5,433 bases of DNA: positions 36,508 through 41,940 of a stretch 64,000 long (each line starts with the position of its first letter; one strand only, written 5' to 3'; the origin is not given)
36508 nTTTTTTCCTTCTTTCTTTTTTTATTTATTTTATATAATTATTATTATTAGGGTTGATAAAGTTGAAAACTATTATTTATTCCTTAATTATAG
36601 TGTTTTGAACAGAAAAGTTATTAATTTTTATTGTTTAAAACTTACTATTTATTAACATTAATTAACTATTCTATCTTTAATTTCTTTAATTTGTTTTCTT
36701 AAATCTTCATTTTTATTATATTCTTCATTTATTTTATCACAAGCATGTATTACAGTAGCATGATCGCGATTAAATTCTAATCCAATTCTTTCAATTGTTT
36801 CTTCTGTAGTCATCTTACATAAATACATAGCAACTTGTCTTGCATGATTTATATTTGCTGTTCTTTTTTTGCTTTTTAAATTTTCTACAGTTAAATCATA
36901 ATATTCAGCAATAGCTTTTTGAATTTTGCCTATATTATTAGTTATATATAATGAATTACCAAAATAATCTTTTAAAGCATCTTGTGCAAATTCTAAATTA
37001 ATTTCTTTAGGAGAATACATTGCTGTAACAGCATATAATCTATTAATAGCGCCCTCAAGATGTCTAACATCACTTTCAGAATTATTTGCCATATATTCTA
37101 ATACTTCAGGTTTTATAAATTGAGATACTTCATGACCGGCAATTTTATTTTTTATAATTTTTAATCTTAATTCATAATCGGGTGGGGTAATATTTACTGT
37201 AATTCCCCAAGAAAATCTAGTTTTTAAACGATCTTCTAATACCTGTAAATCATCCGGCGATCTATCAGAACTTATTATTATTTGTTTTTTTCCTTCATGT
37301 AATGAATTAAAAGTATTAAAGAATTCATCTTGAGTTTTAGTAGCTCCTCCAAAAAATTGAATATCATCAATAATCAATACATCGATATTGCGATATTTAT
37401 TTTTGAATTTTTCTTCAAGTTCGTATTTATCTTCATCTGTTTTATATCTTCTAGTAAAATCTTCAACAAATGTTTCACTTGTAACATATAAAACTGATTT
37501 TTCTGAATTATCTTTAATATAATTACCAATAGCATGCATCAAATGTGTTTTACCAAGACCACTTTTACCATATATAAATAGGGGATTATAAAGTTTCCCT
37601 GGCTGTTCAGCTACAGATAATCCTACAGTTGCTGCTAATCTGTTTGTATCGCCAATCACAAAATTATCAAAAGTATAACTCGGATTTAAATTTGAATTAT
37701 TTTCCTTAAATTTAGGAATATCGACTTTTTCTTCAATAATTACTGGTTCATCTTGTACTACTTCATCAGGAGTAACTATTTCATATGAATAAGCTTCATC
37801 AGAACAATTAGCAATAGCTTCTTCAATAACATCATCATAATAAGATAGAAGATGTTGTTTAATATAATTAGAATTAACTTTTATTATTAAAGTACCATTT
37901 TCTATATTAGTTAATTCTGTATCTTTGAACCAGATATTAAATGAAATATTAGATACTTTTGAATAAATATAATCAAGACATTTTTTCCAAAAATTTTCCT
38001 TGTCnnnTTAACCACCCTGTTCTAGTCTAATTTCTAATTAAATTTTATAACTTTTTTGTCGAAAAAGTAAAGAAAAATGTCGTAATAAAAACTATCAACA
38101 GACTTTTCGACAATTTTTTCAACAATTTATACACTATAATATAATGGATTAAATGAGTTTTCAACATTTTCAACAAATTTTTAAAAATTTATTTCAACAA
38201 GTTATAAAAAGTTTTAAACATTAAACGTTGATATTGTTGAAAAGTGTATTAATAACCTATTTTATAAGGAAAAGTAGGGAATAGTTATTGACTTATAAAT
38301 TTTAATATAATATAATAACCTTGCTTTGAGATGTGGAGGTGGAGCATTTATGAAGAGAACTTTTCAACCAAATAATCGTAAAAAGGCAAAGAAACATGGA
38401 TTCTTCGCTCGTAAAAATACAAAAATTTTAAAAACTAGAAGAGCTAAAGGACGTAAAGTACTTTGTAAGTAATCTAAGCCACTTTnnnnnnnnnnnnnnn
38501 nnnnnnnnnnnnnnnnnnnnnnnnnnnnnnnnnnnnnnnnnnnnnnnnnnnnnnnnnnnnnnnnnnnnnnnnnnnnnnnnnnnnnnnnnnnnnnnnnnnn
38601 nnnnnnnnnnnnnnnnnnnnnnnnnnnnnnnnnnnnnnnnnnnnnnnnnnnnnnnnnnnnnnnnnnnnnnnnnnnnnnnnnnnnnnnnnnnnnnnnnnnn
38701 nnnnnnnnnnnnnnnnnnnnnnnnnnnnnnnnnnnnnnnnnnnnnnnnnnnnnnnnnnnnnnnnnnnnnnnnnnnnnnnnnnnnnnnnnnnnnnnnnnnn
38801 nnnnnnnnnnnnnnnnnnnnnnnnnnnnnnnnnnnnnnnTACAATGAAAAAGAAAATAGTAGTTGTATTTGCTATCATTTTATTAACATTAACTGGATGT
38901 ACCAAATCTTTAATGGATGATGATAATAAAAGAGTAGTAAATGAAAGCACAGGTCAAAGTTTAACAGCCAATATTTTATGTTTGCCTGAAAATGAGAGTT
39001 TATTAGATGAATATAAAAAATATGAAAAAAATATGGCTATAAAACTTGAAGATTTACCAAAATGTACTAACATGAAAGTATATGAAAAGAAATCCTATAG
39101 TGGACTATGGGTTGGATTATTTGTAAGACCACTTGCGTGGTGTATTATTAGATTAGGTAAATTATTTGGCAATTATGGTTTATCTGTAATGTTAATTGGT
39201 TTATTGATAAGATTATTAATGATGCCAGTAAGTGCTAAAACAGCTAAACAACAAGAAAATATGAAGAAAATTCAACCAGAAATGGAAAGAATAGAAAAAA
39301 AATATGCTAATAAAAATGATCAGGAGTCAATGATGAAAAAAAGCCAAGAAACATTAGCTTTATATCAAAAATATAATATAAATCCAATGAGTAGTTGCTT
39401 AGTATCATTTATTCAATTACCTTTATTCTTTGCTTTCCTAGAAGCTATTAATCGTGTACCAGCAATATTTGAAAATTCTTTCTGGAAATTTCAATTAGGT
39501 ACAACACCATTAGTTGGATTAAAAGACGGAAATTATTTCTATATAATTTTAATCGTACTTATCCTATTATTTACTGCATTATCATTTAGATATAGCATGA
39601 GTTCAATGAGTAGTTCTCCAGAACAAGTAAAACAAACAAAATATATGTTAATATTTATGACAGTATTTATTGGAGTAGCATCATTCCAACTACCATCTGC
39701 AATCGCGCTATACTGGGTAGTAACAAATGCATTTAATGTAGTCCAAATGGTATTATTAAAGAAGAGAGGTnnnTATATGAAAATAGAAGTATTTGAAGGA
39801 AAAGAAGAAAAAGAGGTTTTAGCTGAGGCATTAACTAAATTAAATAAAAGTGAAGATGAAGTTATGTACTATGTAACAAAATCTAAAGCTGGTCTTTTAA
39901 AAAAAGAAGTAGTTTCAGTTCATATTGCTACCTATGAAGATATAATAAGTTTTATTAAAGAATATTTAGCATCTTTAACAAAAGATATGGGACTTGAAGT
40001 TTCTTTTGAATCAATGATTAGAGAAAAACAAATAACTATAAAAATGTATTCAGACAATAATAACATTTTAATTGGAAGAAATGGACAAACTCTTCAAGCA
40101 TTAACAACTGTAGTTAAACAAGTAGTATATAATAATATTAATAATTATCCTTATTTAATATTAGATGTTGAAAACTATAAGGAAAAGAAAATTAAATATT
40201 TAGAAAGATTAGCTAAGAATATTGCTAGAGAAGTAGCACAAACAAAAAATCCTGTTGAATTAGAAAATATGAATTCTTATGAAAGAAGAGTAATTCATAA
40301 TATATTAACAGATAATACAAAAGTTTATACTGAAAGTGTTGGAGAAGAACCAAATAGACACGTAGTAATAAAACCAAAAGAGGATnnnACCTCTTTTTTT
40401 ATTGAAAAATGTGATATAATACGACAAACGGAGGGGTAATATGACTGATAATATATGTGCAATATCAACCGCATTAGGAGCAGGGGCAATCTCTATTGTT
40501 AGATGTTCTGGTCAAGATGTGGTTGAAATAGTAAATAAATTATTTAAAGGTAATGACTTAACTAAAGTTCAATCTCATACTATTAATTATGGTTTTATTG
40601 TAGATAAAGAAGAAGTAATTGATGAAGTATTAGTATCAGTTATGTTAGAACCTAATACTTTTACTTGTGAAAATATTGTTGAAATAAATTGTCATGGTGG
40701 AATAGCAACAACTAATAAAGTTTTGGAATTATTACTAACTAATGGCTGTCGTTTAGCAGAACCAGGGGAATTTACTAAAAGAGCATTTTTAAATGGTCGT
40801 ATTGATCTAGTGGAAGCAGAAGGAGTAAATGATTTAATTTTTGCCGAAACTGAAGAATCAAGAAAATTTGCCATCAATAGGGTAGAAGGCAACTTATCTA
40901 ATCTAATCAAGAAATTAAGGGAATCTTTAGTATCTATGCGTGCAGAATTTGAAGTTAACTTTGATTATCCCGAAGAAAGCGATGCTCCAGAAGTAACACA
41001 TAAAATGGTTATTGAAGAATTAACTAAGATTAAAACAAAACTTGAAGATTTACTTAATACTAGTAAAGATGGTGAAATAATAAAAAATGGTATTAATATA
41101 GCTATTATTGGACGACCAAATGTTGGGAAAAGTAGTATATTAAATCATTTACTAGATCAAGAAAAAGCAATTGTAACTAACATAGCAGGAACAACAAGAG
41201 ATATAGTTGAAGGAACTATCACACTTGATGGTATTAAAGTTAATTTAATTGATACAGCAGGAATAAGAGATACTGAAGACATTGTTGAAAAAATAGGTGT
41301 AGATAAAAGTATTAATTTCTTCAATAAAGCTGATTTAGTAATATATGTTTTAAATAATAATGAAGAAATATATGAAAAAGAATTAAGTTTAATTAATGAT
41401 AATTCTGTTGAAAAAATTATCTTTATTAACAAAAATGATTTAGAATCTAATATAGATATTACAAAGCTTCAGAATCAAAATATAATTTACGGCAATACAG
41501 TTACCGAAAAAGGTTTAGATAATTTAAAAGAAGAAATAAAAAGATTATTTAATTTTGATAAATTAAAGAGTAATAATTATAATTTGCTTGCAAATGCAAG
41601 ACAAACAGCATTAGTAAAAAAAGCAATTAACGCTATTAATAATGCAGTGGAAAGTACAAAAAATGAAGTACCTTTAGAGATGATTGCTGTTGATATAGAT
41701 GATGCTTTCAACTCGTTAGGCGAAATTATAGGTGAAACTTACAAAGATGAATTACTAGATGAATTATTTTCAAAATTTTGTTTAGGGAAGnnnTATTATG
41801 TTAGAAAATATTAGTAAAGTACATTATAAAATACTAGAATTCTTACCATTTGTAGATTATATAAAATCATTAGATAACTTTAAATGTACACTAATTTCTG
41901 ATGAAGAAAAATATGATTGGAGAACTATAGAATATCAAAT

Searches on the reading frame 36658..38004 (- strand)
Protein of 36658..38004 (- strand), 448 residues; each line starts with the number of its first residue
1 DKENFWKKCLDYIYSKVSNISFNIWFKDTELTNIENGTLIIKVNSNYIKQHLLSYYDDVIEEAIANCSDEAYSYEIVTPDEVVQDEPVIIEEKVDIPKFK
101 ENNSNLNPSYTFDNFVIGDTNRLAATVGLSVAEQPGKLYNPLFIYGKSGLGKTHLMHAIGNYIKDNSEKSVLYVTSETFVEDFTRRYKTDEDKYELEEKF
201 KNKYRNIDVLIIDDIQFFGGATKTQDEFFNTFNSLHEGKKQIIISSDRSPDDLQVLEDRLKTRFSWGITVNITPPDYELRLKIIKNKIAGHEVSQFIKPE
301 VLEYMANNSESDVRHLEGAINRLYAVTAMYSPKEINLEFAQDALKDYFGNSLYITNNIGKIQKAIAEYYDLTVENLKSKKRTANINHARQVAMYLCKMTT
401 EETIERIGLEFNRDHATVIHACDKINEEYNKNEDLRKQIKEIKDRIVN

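Call 11: search_protein_families(library=ncbifam, proteins=[window:36658-38004:-])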
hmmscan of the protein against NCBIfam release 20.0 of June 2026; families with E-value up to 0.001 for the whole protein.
window:36658-38004:- (448 aa): 23 families
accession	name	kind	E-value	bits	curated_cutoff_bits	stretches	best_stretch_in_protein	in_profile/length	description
TIGR00362.1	DnaA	equivalog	9.1e-146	486.3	343.9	1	6-446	1-437/437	chromosomal replication initiator protein DnaA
NF001154.0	PRK00149.3-3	equivalog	8.5e-105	351.4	410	1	20-446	27-458/462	chromosomal replication initiator protein DnaA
NF009087.0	PRK12422.1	equivalog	2.6e-67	228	657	1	95-445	93-442/455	chromosomal replication initiator protein DnaA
TIGR03420.1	DnaA_homol_Hda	equivalog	2e-27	96.2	194.8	1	106-340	8-221/226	DnaA regulatory inactivator Hda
NF005304.0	PRK06835.1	equivalog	1.3e-17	63.9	215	1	140-263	184-304/330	ATP-binding protein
NF038214.1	IS21_help_AAA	equivalog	2.9e-14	53.3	200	1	142-251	93-195/232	IS21-like element helper ATPase IstB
NF005982.0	PRK08084.1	equivalog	7.1e-14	51.9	268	1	110-342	19-231/235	DnaA inactivator Hda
NF005992.0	PRK08116.1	subfamily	2.6e-12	46.5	189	1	100-287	72-259/269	hypothetical protein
NF005378.0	PRK06921.1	subfamily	7.7e-11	41.6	207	1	140-264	118-240/266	hypothetical protein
NF004688.0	PRK06030.1-3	equivalog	5.2e-09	36.2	136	1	372-442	37-107/123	hypothetical protein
NF009043.0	PRK12377.1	subfamily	1e-08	35.1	389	1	105-217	66-174/248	ATP-binding protein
NF005931.1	PRK07952.1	equivalog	1.6e-08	34.4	357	1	110-216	69-173/246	replicative helicase loader DnaC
NF006505.0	PRK08939.1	equivalog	2.5e-08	33.6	228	1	133-215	150-226/306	primosomal protein DnaI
NF006571.0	PRK09087.1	equivalog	6.2e-08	32.7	297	1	211-324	93-201/228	DnaA regulatory inactivator HdaA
NF004687.0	PRK06030.1-2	equivalog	5.8e-07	29.8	181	1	365-428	46-110/140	hypothetical protein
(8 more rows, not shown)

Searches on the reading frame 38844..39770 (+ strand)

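Call 11: search_protein_families(library=ncbifam, proteins=[window:38844-39770:+])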
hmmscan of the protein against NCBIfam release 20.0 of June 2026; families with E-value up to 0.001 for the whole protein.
window:38844-39770:+ (309 aa): 22 families
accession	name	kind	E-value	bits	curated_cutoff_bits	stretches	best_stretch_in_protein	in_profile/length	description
NF002803.0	PRK02944.1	equivalog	1.8e-45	155.3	377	1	73-306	20-241/255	YidC family membrane integrase SpoIIIJ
TIGR03592.1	yidC_oxa1_cterm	subfamily_domain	7.6e-43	146.8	84.3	1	110-306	1-190/191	membrane protein insertase YidC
NF002353.0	PRK01318.1-4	equivalog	1.7e-29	102.9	365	1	60-198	341-459/596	membrane protein insertase YidC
NF002350.0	PRK01315.1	equivalog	2.2e-25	89.5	282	1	111-305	42-254/329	membrane protein insertase YidC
NF002567.0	PRK02201.1-2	equivalog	2.8e-25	89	452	1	79-305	390-632/651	membrane protein insertase YidC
NF002352.0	PRK01318.1-3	equivalog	3.7e-25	89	447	1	83-307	346-550/562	membrane protein insertase YidC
NF002687.0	PRK02463.1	equivalog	9.4e-25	87.1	425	1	73-304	23-246/307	membrane protein insertase YidC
NF002356.0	PRK01318.2-3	equivalog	5.5e-22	77.9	460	1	104-307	366-573/627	membrane protein insertase YidC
NF002357.0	PRK01318.2-4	equivalog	1.2e-21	77.1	479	1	89-307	313-514/532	membrane protein insertase YidC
NF002355.0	PRK01318.2-2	equivalog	1.3e-20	73.5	891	1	96-307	382-595/602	membrane protein insertase YidC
NF002358.0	PRK01318.2-5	equivalog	2e-19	69.8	605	1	96-306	326-536/545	membrane protein insertase YidC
NF002566.0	PRK02201.1-1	equivalog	4.4e-19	68.7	342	1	84-305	113-355/380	membrane protein insertase YidC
NF002351.0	PRK01318.1-1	equivalog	4.4e-19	68.6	740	1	89-305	331-530/545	membrane protein insertase YidC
NF002359.0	PRK01318.2-6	equivalog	4.6e-19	68.2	600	1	109-307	378-579/624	membrane protein insertase YidC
NF002734.0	PRK02654.1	equivalog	1.5e-17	63.5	324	2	107-202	23-116/384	membrane protein insertase YidC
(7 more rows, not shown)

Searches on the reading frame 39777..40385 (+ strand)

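Call 11: search_protein_families(library=ncbifam, proteins=[window:39777-40385:+])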
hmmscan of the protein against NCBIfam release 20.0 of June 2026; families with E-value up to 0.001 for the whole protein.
window:39777-40385:+ (203 aa): 1 family
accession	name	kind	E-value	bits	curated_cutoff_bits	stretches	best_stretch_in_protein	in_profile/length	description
NF041568.1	Jag_EloR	equivalog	3.9e-47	160.9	145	1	7-200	5-203/203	RNA-binding cell elongation regulator Jag/EloR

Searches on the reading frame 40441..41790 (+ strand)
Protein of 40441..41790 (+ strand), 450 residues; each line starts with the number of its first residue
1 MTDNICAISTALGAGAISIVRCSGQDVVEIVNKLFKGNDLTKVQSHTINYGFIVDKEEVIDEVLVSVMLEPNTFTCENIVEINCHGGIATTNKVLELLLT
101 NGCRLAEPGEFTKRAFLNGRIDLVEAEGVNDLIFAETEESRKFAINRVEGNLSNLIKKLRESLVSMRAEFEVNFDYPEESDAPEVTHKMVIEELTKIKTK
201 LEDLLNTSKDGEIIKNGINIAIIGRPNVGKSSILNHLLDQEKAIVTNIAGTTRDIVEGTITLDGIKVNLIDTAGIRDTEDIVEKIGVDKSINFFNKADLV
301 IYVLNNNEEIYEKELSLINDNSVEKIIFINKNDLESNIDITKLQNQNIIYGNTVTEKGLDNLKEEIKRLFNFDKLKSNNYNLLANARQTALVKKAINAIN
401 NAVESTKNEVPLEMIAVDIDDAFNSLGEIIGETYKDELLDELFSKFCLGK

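Call 11: search_protein_families(library=ncbifam, proteins=[window:40441-41790:+])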
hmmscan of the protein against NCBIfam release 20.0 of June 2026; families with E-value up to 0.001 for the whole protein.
window:40441-41790:+ (450 aa): 17 families
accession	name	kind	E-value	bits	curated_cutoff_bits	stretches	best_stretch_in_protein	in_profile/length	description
TIGR00450.1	mnmE_trmE_thdF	equivalog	3.4e-126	421.9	252.6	1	10-450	2-446/446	tRNA uridine-5-carboxymethylaminomethyl(34) synthesis GTPase MnmE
NF003661.0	PRK05291.1-3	equivalog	3e-120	402.6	380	1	2-450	3-448/448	tRNA uridine-5-carboxymethylaminomethyl(34) synthesis GTPase MnmE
TIGR03594.1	GTPase_EngA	equivalog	1.1e-31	110.3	306.7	1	204-345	159-310/432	ribosome biogenesis GTPase Der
TIGR03918.1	GTP_HydF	equivalog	4.7e-27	94.8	325.55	1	218-378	8-175/392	[FeFe] hydrogenase H-cluster maturation GTPase HydF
TIGR00231.1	small_GTP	domain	3.7e-23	82.1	42.5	1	217-360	3-156/164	GTP-binding protein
NF000908.1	PRK00089.1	equivalog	1.4e-22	80.4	237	1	220-421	6-214/291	GTPase Era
NF002828.0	PRK03003.1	equivalog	1.5e-20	73.3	631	1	201-334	197-336/477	ribosome biogenesis GTPase Der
NF007071.0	PRK09518.1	equivalog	1e-18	67.2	953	1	201-334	428-567/706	bifunctional cytidylate kinase/GTPase Der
TIGR00436.1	era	equivalog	1.1e-15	57.7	116.25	1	219-386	2-178/270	GTPase Era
TIGR00437.1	feoB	equivalog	5.7e-12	45.1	315.65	1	224-415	1-185/594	ferrous iron transport protein B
TIGR03596.1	GTPase_YlqF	equivalog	1.2e-10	41.2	208.2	1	192-275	89-173/276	ribosome biogenesis GTPase YlqF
TIGR03597.1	GTPase_YqeH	equivalog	1.4e-09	37.6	297.4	1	199-356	140-298/361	ribosome biogenesis GTPase YqeH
TIGR03598.1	GTPase_YsxC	equivalog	3e-07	30.3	124.45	1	215-256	16-58/186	ribosome biogenesis GTP-binding protein YihA/YsxC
NF007105.0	PRK09554.1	equivalog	3.1e-07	28.9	683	1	218-400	4-197/772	Fe(2+) transporter permease subunit FeoB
TIGR03156.1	GTP_HflX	equivalog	1.1e-06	27.8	216.75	1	184-368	153-349/351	GTPase HflX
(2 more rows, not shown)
